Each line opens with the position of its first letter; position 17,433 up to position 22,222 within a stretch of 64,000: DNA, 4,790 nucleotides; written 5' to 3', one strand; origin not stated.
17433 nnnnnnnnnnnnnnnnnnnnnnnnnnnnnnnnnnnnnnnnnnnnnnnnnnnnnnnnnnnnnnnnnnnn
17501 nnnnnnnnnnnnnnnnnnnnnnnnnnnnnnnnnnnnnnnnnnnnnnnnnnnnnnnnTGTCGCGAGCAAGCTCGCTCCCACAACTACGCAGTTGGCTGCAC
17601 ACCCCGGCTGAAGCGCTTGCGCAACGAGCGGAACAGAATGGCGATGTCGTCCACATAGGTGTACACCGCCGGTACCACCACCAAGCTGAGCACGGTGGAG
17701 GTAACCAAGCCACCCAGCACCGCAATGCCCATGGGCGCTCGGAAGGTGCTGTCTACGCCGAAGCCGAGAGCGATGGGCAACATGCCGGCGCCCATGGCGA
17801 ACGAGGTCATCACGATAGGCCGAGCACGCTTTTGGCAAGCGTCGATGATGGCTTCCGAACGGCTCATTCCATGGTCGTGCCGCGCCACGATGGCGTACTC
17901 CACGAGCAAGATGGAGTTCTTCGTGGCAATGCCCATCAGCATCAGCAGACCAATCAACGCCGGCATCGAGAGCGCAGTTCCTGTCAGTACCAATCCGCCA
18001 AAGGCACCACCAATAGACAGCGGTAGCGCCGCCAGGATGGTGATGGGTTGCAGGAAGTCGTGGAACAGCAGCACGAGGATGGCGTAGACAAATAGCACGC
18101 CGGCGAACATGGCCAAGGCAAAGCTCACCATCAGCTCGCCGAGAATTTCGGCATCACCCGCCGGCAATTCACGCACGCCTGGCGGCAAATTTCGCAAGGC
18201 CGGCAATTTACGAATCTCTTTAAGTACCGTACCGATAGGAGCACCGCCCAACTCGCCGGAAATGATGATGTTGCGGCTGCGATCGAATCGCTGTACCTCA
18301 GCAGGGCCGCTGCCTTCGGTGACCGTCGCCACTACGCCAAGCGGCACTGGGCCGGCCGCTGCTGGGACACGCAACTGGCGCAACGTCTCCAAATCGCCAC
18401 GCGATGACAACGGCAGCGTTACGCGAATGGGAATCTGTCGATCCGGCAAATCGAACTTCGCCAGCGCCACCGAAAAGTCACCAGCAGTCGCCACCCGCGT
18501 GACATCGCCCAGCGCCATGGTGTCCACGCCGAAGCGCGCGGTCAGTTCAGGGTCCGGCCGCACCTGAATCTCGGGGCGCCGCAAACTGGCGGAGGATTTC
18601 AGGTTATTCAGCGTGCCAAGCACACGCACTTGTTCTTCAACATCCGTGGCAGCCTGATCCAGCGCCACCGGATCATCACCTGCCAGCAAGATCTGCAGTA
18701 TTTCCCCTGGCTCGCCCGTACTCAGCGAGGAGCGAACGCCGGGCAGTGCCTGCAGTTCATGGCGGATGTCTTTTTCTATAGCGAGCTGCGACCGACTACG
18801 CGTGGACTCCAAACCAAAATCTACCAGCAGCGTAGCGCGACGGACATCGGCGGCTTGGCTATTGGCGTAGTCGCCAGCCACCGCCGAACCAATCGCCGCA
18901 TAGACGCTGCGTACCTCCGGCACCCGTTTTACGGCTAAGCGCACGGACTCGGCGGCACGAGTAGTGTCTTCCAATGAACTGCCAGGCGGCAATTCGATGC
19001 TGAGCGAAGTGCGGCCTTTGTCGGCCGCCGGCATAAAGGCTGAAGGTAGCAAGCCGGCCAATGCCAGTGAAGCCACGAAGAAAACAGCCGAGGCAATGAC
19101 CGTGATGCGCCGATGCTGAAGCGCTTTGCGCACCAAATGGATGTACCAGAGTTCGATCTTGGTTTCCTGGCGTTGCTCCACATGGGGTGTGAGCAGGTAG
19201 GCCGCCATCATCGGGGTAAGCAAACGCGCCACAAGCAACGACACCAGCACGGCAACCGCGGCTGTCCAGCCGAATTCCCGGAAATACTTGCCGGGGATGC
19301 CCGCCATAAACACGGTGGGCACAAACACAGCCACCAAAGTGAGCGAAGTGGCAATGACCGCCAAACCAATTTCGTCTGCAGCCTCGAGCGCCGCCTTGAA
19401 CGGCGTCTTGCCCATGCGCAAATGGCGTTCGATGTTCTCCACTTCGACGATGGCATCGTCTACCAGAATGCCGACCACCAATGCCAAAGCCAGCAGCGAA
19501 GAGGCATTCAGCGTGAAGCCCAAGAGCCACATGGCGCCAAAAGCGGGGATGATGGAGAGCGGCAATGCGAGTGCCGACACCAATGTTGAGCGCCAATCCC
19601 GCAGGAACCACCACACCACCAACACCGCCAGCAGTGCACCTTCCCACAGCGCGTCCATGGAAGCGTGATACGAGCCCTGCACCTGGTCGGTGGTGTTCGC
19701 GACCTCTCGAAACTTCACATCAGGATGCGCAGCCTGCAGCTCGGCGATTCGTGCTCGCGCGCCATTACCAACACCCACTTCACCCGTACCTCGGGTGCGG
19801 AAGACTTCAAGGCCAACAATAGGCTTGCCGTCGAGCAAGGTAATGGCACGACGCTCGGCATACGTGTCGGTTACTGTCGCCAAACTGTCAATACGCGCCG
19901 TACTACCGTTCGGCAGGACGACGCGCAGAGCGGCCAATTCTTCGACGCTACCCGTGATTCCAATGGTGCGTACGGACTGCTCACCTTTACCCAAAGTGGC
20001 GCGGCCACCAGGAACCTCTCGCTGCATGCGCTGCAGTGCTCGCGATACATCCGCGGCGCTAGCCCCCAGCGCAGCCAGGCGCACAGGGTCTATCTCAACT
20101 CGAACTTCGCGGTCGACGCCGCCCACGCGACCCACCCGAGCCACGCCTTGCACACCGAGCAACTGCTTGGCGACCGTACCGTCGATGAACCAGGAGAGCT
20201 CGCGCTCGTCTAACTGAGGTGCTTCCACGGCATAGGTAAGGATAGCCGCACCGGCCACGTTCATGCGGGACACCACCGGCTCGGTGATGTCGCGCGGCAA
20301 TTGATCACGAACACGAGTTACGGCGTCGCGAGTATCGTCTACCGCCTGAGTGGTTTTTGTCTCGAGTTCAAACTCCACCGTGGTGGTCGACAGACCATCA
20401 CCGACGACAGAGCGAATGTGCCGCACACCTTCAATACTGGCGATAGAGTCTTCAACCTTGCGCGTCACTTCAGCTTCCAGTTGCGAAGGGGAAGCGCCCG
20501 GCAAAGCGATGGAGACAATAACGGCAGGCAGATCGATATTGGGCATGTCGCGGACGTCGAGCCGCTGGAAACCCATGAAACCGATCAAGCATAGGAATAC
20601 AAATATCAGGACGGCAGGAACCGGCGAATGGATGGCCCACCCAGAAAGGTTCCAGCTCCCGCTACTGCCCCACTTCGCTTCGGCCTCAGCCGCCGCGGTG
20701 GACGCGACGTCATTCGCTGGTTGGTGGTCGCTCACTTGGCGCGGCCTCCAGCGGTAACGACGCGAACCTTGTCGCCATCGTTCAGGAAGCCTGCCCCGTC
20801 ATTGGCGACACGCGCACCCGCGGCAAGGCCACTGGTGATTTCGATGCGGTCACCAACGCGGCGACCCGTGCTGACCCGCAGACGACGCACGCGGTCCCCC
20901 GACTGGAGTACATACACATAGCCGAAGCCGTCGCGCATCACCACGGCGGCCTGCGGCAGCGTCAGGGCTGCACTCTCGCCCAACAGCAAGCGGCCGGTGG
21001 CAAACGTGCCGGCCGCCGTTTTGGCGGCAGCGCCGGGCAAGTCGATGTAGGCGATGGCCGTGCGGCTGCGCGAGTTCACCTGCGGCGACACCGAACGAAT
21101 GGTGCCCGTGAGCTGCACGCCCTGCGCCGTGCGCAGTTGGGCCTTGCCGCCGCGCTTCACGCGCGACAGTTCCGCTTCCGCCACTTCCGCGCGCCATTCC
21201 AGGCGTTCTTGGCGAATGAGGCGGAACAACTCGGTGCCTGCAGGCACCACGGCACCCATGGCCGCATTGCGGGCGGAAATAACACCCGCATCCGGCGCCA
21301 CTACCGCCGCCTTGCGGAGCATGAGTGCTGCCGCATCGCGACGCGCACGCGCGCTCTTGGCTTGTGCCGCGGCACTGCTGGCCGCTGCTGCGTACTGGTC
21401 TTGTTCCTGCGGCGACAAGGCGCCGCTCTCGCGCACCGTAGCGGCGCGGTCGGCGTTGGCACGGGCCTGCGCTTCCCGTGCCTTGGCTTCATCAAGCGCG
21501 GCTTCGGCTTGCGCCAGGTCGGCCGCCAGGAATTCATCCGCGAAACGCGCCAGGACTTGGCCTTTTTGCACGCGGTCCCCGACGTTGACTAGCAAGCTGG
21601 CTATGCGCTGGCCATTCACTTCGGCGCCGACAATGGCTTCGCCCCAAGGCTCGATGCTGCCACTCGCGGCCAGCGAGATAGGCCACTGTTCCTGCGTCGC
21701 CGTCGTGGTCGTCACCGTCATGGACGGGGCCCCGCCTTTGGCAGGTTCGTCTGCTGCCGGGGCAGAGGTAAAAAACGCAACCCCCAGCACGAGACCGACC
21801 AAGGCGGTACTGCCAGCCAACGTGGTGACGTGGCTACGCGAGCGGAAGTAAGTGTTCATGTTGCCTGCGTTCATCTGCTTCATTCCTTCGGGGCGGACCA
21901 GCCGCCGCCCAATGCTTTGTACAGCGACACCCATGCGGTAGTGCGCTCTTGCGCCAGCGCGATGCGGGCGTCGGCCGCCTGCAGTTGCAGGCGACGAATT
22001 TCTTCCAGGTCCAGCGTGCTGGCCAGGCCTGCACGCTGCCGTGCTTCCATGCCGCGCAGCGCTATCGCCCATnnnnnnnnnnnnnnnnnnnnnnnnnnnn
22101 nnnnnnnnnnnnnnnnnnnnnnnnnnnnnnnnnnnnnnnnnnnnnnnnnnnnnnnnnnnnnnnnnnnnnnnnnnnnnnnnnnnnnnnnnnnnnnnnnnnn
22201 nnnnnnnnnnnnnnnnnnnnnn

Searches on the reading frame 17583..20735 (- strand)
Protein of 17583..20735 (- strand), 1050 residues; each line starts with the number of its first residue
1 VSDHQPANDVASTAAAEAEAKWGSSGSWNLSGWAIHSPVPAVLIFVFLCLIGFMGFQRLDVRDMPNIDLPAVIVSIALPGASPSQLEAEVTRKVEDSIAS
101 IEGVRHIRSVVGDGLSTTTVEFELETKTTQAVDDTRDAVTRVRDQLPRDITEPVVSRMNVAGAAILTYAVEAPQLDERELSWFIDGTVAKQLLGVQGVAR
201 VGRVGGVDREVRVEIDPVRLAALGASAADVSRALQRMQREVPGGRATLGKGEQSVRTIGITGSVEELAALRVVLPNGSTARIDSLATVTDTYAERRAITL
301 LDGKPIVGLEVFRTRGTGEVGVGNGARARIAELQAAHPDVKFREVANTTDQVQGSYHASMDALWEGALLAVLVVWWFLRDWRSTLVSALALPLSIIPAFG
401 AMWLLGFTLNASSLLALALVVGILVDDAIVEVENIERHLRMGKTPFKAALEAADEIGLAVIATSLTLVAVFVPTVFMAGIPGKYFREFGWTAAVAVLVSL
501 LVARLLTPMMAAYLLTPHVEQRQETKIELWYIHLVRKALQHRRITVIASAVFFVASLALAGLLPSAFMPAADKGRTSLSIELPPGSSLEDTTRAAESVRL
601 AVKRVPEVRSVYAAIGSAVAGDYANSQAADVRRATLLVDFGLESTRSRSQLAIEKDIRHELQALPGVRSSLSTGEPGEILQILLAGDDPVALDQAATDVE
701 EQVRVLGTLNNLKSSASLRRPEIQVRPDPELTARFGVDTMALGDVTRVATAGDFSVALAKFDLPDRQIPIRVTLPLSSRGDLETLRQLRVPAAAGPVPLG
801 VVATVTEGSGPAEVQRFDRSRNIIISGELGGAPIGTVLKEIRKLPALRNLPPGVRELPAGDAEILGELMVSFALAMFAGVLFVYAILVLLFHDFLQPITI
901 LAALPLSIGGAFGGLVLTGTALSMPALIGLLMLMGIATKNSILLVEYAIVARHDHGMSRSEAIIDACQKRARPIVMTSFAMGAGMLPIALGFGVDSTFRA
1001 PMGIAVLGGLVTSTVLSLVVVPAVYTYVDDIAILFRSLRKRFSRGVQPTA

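Call 23: search_protein_families(library=pfam, proteins=[window:17583-20735:-], max_evalue=0.0001)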
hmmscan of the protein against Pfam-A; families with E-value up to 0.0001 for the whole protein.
window:17583-20735:- (1050 aa): 4 families
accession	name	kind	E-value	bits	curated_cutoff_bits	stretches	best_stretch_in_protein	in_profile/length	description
PF00873.25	ACR_tran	-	2.9e-224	747.4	28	1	32-1028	3-1020/1021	AcrB/AcrD/AcrF family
PF02355.23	SecD_SecF_C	-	8e-07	29.1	20.5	1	365-502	38-174/189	Protein export membrane protein SecD/SecF, C-terminal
PF02460.24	Patched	-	2.8e-06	27.6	23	1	383-501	30-144/156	Patched SSD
PF03176.21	MMPL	-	2.1e-05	24.1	20.5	1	366-530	152-319/333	MMPL family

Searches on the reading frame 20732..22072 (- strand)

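Call 23: search_protein_families(library=pfam, proteins=[window:20732-22072:-], max_evalue=0.0001)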
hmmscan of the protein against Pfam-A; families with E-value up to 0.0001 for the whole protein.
window:20732-22072:- (446 aa): 2 families
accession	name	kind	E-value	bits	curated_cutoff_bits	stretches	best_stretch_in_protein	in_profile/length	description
PF13437.12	HlyD_3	-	3.6e-18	66.7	22.2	1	257-348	2-96/106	HlyD family secretion protein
PF16576.10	HlyD_D23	-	1.8e-16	60.5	30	1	147-356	21-212/214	Barrel-sandwich domain of CusB or HlyD membrane-fusion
